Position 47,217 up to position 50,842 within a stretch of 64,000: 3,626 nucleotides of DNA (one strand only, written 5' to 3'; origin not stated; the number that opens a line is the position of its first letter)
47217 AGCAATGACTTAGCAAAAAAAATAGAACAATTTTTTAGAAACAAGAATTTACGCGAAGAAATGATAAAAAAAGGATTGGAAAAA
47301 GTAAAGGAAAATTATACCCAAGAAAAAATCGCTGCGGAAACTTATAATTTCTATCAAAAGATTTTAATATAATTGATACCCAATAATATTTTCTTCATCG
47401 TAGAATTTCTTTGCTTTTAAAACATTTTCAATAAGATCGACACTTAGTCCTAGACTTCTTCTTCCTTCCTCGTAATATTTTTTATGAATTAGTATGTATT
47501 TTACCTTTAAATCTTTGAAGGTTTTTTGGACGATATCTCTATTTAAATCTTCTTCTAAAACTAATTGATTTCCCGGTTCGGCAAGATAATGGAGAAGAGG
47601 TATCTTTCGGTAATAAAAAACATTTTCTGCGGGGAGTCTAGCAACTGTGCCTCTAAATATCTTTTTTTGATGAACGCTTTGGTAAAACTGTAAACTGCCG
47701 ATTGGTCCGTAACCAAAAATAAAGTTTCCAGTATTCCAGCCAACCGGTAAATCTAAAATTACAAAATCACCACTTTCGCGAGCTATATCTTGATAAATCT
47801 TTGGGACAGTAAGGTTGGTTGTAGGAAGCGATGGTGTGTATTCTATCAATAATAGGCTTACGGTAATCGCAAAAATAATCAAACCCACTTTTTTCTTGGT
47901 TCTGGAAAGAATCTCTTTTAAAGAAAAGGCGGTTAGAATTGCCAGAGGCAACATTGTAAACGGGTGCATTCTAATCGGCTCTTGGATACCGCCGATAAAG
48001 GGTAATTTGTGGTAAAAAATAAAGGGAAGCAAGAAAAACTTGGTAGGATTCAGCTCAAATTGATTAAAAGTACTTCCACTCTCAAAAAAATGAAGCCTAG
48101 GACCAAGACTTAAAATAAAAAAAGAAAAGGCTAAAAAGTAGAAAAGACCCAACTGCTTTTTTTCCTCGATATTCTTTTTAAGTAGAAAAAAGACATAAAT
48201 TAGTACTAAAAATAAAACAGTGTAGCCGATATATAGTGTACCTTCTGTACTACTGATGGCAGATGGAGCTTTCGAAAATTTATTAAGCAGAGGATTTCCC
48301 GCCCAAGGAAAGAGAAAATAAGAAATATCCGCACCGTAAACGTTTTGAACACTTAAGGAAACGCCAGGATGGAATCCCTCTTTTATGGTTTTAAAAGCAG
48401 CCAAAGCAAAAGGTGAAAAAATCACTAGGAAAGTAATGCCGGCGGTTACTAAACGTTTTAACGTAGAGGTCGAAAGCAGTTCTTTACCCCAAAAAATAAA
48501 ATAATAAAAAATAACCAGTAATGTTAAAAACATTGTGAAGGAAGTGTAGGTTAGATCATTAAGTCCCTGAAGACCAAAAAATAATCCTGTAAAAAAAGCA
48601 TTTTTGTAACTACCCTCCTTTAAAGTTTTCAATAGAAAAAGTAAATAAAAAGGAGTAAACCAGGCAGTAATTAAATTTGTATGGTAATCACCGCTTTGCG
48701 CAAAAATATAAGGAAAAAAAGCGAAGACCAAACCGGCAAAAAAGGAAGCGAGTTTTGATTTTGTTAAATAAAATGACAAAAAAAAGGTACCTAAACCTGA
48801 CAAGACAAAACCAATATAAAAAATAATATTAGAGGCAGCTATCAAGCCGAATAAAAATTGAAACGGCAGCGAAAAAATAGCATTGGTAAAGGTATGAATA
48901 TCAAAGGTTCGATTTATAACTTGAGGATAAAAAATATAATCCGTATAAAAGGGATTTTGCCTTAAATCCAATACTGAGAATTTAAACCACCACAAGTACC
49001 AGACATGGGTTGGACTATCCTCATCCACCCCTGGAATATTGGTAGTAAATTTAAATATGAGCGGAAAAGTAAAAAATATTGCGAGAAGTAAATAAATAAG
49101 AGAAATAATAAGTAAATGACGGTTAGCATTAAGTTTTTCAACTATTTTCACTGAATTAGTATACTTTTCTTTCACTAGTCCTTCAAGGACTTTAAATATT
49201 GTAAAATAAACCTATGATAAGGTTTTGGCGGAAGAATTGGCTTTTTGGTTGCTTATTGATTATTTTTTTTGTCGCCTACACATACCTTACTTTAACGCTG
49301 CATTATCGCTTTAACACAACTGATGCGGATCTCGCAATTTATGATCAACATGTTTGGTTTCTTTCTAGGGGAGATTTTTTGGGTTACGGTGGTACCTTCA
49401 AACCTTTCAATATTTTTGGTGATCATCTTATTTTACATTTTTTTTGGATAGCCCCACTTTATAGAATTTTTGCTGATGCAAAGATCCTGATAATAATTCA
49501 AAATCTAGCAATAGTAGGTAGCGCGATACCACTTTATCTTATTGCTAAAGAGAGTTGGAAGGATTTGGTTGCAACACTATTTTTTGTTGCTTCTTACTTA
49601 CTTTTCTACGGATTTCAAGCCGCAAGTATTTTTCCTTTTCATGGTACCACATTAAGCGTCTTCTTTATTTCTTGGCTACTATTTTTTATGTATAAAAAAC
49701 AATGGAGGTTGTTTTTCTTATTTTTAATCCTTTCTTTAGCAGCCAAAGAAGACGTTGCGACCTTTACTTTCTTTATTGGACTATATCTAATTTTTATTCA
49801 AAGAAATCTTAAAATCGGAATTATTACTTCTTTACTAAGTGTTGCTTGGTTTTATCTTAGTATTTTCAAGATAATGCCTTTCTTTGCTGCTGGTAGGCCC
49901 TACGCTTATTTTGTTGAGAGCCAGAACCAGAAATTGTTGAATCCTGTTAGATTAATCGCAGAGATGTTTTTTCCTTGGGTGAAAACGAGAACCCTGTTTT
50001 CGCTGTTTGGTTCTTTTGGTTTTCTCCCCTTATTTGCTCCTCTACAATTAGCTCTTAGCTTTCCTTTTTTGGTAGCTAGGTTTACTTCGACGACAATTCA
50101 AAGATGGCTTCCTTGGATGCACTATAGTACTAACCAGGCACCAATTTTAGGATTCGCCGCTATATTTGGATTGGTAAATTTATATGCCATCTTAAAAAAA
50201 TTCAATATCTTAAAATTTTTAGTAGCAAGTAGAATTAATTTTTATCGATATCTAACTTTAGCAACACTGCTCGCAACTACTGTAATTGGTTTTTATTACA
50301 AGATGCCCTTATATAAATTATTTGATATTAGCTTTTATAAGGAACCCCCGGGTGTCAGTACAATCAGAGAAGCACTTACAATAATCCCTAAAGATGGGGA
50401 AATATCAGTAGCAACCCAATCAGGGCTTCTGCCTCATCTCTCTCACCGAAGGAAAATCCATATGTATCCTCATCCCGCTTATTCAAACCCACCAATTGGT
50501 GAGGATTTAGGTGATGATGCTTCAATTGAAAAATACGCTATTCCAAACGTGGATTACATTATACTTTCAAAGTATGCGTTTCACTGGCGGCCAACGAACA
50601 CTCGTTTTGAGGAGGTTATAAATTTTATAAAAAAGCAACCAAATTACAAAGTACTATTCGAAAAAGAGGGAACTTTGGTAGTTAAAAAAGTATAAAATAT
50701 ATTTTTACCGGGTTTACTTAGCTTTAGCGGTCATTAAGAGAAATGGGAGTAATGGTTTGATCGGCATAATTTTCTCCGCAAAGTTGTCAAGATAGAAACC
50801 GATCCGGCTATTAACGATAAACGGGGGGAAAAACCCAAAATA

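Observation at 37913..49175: Two paralogous >600-aa membrane proteins in opposite orientation with a shared N-terminal motif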

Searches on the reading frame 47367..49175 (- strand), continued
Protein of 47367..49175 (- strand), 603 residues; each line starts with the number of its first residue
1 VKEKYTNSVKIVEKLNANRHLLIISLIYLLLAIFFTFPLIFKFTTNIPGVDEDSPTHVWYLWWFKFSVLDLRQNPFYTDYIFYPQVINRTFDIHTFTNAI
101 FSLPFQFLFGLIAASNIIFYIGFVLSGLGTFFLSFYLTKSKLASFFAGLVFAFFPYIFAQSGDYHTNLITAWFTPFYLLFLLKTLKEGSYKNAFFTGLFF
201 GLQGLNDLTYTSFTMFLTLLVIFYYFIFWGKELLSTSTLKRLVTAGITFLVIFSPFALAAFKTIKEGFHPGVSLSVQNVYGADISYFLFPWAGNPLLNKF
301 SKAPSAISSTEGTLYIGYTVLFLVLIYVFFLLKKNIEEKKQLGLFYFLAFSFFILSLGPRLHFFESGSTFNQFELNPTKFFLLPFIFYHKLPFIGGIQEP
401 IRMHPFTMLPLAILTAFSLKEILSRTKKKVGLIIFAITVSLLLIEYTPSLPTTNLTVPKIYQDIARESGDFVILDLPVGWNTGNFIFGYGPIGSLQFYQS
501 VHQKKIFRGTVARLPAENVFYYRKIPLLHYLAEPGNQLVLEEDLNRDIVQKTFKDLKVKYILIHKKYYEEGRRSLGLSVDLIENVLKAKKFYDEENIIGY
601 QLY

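Call 83: find_encoding_contigs(protein=P0051, flank=6000, max_places=1)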
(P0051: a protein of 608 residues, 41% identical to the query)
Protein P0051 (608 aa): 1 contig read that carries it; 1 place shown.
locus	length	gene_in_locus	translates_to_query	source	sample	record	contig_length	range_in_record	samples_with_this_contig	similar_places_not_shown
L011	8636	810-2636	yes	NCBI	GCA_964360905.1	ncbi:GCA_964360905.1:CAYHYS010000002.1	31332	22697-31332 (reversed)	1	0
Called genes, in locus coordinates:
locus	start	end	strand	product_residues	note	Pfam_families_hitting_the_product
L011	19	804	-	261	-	PF13641:Glyco_tranf_2_3 (weak), PF00535:Glycos_transf_2, PF10111:Glyco_tranf_2_2 (faint)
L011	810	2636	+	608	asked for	PF19830:DUF6311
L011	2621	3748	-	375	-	PF00534:Glycos_transf_1, PF13692:Glyco_trans_1_4, PF13524:Glyco_trans_1_2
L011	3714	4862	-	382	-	PF13439:Glyco_transf_4, PF00534:Glycos_transf_1, PF13692:Glyco_trans_1_4, PF20706:GT4-conflict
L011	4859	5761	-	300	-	PF00535:Glycos_transf_2, PF10111:Glyco_tranf_2_2, PF13641:Glyco_tranf_2_3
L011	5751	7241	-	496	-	PF01943:Polysacc_synt, PF13440:Polysacc_synt_3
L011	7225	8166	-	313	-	-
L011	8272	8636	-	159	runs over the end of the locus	PF13231:PMT_2, PF02366:PMT (faint)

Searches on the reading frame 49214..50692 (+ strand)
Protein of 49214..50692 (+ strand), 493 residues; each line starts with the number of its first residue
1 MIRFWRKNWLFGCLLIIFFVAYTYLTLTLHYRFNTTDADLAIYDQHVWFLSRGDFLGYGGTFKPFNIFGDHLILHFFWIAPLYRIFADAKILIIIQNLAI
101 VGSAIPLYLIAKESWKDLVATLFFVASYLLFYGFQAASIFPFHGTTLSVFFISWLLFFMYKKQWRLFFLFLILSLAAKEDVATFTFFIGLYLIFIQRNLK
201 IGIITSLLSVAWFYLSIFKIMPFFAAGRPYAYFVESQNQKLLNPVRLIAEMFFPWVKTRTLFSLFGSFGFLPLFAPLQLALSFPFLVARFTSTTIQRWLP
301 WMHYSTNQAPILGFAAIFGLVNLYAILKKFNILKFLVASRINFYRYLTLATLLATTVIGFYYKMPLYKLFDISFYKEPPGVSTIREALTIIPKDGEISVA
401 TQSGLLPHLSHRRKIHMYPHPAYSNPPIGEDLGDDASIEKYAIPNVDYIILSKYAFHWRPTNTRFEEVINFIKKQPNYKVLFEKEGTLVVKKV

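Call 4: search_protein_families(library=pfam, proteins=[window:49214-50692:+], max_evalue=1)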
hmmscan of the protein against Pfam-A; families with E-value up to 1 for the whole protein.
window:49214-50692:+ (493 aa): 1 family
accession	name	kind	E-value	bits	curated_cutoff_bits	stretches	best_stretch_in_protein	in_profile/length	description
PF09852.15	DUF2079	-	2.9e-49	168.8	28.2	1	30-488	2-458/459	Predicted membrane protein (DUF2079)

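Call 5: search_protein_families(library=ncbifam, proteins=[window:49214-50692:+], max_evalue=1)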
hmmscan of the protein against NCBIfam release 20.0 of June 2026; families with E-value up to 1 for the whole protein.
window:49214-50692:+ (493 aa): 2 families
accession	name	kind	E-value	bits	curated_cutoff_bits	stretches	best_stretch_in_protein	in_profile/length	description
NF003677.0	PRK05305.1-1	equivalog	0.13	11.6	315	1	368-401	47-80/232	phosphatidylserine decarboxylase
NF003680.0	PRK05305.1-5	equivalog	0.16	11.3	262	1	349-401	23-77/217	phosphatidylserine decarboxylase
